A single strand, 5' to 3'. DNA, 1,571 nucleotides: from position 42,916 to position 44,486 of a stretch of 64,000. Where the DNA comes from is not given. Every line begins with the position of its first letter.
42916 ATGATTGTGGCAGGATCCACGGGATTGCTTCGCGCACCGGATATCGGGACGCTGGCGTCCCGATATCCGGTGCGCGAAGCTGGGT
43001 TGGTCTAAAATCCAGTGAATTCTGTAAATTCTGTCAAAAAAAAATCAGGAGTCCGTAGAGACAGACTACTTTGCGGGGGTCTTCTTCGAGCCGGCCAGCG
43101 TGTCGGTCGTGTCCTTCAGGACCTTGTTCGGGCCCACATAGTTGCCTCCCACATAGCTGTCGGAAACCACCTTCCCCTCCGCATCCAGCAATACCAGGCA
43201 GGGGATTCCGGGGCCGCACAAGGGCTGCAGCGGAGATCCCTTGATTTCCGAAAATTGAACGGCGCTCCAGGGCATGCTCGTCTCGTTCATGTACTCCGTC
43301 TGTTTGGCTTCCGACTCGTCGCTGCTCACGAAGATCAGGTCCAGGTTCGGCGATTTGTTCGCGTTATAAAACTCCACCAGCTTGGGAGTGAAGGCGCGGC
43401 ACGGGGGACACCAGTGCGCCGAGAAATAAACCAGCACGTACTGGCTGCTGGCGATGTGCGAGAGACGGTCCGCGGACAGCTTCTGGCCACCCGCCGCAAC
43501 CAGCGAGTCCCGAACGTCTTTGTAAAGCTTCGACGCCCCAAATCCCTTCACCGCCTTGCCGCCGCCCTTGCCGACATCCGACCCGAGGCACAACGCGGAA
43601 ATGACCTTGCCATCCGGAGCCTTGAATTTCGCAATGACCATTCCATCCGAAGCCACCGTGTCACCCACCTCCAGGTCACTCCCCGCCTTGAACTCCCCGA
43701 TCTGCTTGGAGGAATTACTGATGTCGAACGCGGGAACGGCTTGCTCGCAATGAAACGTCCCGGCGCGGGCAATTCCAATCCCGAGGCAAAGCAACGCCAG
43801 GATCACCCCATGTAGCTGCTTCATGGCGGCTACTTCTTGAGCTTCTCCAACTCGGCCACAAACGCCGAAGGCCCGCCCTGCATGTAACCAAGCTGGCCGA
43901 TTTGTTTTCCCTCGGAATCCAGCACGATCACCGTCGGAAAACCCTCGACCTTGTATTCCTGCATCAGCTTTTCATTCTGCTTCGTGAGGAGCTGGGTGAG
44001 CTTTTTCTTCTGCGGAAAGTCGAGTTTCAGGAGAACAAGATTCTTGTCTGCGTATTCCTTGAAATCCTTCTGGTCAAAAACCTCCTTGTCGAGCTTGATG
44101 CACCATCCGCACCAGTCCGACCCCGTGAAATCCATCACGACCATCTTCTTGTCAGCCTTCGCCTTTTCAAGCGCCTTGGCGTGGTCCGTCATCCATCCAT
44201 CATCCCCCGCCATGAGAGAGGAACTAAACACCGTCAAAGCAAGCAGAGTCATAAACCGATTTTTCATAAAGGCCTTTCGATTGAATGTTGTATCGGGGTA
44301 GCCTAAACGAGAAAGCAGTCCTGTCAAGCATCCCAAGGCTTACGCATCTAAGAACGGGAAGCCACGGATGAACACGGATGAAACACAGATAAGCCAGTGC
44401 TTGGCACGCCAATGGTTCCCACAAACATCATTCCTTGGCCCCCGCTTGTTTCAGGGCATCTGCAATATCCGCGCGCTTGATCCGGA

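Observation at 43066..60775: ECF sigma/anti-sigma-headed ~17.7 kb co-directional cluster of secreted ankyrin-repeat, CsgG-like-domain and thioredoxin-like proteins, including a 2391-aa giant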

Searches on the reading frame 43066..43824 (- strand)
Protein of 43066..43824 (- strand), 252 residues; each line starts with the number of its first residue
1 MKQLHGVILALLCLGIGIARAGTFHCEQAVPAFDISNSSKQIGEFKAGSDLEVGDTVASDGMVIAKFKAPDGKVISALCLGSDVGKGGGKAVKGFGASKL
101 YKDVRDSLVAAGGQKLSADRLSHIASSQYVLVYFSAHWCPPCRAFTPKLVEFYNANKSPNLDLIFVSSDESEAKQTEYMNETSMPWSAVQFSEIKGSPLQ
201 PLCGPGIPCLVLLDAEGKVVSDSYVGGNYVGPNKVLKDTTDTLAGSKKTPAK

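Call 4: search_protein_families(library=pfam, proteins=[window:43066-43824:-], max_evalue=0.01)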
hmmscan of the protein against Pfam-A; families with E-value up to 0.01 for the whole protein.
window:43066-43824:- (252 aa): 6 families
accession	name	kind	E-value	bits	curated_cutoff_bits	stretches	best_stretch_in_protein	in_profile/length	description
PF13905.12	Thioredoxin_8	-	6.4e-19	68.5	27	1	128-219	2-94/94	Thioredoxin-like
PF00578.27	AhpC-TSA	-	1.5e-08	35.1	26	1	120-217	19-92/124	AhpC/TSA family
PF08534.16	Redoxin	-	3.7e-08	33.7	26.6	1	120-219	22-98/148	Redoxin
PF00085.26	Thioredoxin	-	4.2e-08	33.6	23.5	1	124-177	14-67/103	Thioredoxin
PF14595.12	Thioredoxin_9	-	0.0011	19.3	25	0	120-182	35-94/129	Thioredoxin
PF13098.12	Thioredoxin_2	-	0.0014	19.4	27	1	127-176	5-56/104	Thioredoxin-like domain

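Call 14: search_protein_families(library=ncbifam, proteins=[window:43066-43824:-], max_evalue=0.01)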
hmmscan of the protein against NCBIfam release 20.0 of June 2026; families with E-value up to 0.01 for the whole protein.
window:43066-43824:- (252 aa): 11 families
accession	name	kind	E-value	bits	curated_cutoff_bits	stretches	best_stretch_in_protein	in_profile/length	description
TIGR01068.1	thioredoxin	equivalog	1.5e-06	28.3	96.8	1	123-178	9-64/101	thioredoxin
NF041202.1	StoA_CxxC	exception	2.3e-06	27.6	210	1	120-189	45-116/163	endospore biogenesis thiol-disulfide oxidoreductase StoA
NF002854.0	PRK03147.1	subfamily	4.3e-06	26.7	170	1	128-221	63-154/176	thiol-disulfide oxidoreductase ResA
NF047696.1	ThlDiSintTplARhiz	equivalog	0.00016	21.6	230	1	127-217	97-191/219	thiol:disulfide interchange protein TlpA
TIGR00385.1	dsbE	subfamily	0.00022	20.8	123.15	1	122-219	58-150/173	DsbE family thiol:disulfide interchange protein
TIGR01295.2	PedC_BrcD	equivalog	0.00025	21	120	1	120-159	48-87/152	PedC/BrcD family bacteriocin maturation disulfide isomerase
NF008229.0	PRK10996.1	equivalog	0.00063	19.5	125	1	123-172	48-96/141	thioredoxin TrxC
TIGR01126.1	pdi_dom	equivalog_domain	0.00098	19.4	107.2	1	124-178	10-67/105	protein disulfide-isomerase domain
NF040769.1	SelL_rel_redox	subfamily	0.0021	17.7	120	1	114-188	11-85/173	SelL-related redox protein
TIGR02738.1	TrbB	equivalog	0.0023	17.6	132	1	122-157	45-80/153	type-F conjugative transfer system pilin assembly thiol-disulfide isomerase TrbB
NF045694.1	seleno_TsoB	exception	0.0036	15.4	805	0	126-237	473-566/572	rhodanese/DsbD fusion-like selenoprotein TsoB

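Call 82: search_protein_families(library=padloc, proteins=[window:43066-43824:-], max_evalue=0.001)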
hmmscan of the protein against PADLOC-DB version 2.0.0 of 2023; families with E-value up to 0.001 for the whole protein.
window:43066-43824:- (252 aa): 0 families

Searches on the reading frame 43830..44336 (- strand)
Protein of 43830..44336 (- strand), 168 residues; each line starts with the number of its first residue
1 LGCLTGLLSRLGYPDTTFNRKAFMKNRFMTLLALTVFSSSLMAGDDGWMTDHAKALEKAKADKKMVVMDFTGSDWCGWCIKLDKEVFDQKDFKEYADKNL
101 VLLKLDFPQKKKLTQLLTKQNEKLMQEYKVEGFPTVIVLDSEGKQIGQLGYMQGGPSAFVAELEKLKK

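Call 4: search_protein_families(library=pfam, proteins=[window:43830-44336:-], max_evalue=0.01)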
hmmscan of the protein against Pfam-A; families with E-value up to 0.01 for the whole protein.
window:43830-44336:- (168 aa): 7 families
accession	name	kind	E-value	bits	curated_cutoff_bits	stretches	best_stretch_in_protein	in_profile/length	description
PF13098.12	Thioredoxin_2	-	1.7e-14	54.4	27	1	59-152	1-95/104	Thioredoxin-like domain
PF13899.12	Thioredoxin_7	-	3.2e-13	50.1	27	1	48-140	2-82/83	Thioredoxin-like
PF03190.21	Thioredox_DsbH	-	1.3e-09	38.6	27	1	48-154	22-124/163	Protein of unknown function, DUF255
PF00085.26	Thioredoxin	-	4e-07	30.4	23.5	1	60-144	15-84/103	Thioredoxin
PF13905.12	Thioredoxin_8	-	0.00032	21.4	27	1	88-144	46-93/94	Thioredoxin-like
PF14595.12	Thioredoxin_9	-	0.0011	19.3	25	0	113-150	75-115/129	Thioredoxin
PF00578.27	AhpC-TSA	-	0.0011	19.3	26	1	56-153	18-102/124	AhpC/TSA family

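Call 14: search_protein_families(library=ncbifam, proteins=[window:43830-44267:-], max_evalue=0.01)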
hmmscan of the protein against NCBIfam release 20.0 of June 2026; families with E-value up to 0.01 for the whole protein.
window:43830-44267:- (145 aa): 9 families
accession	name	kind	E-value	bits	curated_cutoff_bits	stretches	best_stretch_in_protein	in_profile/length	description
NF043050.1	DisulfRedDsbH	equivalog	3.1e-38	131.4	190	1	25-142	45-161/166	disulfide reductase DsbH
NF045694.1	seleno_TsoB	exception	1.2e-20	73.1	805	1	8-130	441-557/572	rhodanese/DsbD fusion-like selenoprotein TsoB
NF001419.0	PRK00293.1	subfamily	2.9e-12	46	330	1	28-143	465-572/574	protein-disulfide reductase DsbD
TIGR01126.1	pdi_dom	equivalog_domain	3.1e-07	30.6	107.2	1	34-122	7-84/105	protein disulfide-isomerase domain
TIGR01068.1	thioredoxin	equivalog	3.4e-06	27.2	96.8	1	34-130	8-89/101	thioredoxin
TIGR01130.1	ER_PDI_fam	subfamily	0.00052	19.7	344.25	0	90-118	56-84/476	protein disulfide-isomerase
NF008229.0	PRK10996.1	equivalog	0.0018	18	125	0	28-124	40-120/141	thioredoxin TrxC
NF047697.1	ThioredTrxAClost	equivalog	0.0037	17.4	140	0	37-125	14-86/105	thioredoxin TrxA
NF033782.1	lipoprot_Omp28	subfamily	0.0038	16.5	150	1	16-115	19-115/264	Omp28 family outer membrane lipoprotein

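Call 82: search_protein_families(library=padloc, proteins=[window:43830-44267:-], max_evalue=0.001)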
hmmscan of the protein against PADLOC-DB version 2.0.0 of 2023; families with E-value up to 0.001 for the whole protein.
window:43830-44267:- (145 aa): 0 families
